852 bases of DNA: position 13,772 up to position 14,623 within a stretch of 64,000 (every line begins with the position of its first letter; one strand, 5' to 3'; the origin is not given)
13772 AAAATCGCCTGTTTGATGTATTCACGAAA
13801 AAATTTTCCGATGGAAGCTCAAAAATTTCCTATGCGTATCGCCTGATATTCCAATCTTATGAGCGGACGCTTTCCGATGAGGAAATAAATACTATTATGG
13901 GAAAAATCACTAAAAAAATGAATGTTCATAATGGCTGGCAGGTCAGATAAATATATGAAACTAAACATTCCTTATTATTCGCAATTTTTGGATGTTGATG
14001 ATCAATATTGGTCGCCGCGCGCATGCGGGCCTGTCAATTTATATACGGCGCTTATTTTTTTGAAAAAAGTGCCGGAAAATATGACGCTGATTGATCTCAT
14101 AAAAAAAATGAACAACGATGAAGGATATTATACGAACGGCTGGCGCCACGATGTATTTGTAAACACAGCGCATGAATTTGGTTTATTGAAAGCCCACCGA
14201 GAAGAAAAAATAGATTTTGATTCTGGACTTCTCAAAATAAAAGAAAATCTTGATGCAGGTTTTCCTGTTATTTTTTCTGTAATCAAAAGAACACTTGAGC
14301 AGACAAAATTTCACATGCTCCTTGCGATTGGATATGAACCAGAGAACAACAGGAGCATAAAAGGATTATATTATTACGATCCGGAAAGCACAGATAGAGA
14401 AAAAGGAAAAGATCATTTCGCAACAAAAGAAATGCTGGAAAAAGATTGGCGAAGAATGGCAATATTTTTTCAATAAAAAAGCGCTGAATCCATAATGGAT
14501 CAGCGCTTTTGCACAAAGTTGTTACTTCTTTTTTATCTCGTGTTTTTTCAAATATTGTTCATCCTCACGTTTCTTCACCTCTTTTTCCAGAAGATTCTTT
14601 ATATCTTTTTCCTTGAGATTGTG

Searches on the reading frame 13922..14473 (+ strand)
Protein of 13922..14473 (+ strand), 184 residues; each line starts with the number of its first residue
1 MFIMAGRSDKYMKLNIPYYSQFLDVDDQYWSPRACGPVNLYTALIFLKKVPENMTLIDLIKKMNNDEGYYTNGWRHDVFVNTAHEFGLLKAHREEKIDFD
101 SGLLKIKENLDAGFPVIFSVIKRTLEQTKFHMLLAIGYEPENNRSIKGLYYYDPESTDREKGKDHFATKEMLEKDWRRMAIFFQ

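Call 91: search_protein_families(library=pfam, proteins=[window:13922-14473:+], max_evalue=0.05)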
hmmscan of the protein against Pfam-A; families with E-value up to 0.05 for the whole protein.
window:13922-14473:+ (184 aa): 1 family
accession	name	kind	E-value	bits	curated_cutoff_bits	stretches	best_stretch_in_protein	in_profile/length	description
PF13529.12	Peptidase_C39_2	-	6.1e-11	43.5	24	1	14-154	1-142/143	Peptidase_C39 like family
